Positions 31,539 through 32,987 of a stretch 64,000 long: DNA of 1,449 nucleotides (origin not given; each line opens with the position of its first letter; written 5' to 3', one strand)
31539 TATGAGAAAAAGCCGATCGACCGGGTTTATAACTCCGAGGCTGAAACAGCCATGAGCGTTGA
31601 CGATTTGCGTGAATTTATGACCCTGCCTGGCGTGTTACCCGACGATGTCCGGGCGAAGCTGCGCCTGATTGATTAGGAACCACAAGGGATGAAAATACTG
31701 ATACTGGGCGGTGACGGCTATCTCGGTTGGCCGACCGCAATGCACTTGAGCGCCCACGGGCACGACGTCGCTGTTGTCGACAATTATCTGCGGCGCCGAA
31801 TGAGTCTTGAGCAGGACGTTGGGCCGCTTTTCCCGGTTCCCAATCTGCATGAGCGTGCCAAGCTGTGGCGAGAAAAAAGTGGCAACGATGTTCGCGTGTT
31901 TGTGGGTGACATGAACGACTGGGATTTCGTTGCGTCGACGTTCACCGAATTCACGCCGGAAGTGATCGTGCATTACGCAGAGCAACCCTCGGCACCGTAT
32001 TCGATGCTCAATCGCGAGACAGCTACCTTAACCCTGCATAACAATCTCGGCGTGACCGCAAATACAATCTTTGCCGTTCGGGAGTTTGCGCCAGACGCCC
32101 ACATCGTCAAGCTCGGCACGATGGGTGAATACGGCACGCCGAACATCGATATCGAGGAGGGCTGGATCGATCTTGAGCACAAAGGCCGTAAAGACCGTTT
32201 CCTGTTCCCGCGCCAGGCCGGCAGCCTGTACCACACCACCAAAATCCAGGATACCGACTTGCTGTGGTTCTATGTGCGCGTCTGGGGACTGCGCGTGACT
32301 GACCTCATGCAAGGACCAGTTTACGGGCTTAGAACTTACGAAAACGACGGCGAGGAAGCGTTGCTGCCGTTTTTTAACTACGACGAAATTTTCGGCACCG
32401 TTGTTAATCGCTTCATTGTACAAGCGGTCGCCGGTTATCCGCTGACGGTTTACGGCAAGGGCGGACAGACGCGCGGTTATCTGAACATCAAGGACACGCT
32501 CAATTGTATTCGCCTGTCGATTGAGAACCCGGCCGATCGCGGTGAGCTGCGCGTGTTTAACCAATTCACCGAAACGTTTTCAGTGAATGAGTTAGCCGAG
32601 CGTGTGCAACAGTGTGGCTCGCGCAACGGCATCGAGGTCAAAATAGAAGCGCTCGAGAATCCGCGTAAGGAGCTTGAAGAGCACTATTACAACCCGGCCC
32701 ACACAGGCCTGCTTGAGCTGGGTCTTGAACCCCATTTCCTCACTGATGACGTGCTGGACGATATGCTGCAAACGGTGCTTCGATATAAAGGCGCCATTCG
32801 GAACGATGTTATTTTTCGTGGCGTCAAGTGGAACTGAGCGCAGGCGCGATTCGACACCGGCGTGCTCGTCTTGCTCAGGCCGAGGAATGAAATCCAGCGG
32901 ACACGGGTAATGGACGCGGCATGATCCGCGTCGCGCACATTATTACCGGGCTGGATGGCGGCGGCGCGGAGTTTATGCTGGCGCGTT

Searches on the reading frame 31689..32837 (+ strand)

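Call 3: search_protein_families(library=pfam, proteins=[window:31689-32837:+], max_evalue=0.01)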
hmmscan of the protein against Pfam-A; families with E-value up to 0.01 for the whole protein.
window:31689-32837:+ (382 aa): 3 families
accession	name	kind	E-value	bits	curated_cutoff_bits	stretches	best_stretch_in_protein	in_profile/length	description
PF01370.27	Epimerase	-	5.3e-18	65.7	20.9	1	3-291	1-238/240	NAD dependent epimerase/dehydratase family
PF16363.11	GDP_Man_Dehyd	-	3.2e-09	37.1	27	1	4-338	1-302/332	GDP-mannose 4,6 dehydratase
PF03721.20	UDPG_MGDP_dh_N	-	0.00043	20.3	27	1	1-43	1-42/187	UDP-glucose/GDP-mannose dehydrogenase family, NAD binding domain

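Call 4: search_protein_families(library=ncbifam, proteins=[window:31689-32837:+], max_evalue=0.01)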
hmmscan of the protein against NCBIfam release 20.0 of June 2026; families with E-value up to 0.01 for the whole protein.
window:31689-32837:+ (382 aa): 13 families
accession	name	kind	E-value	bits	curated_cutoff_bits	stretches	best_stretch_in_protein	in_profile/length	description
NF041015.1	UDPsulfquin_syn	equivalog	1.8e-136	455.1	575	1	1-381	1-383/384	UDP-sulfoquinovose synthase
TIGR01179.1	galE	equivalog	5.1e-09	35.4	262.3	1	2-133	1-111/332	UDP-glucose 4-epimerase GalE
TIGR01181.1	dTDP_gluc_dehyt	equivalog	2.4e-08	33.4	365.1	1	66-282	50-235/321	dTDP-glucose 4,6-dehydratase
NF007582.0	PRK10217.1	equivalog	0.00011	21.5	698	1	74-273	59-235/355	dTDP-glucose 4,6-dehydratase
NF007956.0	PRK10675.1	subfamily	0.00056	19.1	394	1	1-42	1-42/338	UDP-glucose 4-epimerase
NF008872.0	PRK11908.1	equivalog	0.00057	19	294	1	237-308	196-269/349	bifunctional UDP-4-keto-pentose/UDP-xylose synthase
TIGR04180.1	EDH_00030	hypoth_equivalog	0.00067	18.8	475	1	62-157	45-135/297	NAD-dependent 4,6-dehydratase LegB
TIGR03026.1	NDP-sugDHase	subfamily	0.00072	18.4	189.8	1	1-36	1-35/413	nucleotide sugar dehydrogenase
NF007490.0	PRK10084.1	subfamily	0.0013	17.7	649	0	238-272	207-241/361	dTDP-glucose 4,6-dehydratase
TIGR02197.1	heptose_epim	equivalog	0.0015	17.8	274.6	0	3-97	1-74/316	ADP-glyceromanno-heptose 6-epimerase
NF007039.0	PRK09496.3-2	equivalog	0.0023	16.8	293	1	1-42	1-41/446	Trk system potassium transporter TrkA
TIGR02622.1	CDP_4_6_dhtase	equivalog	0.004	16.3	278.45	1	51-133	42-118/352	CDP-glucose 4,6-dehydratase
NF007031.0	PRK09496.1-2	equivalog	0.0085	15.2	289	0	1-33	1-32/458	Trk system potassium transporter TrkA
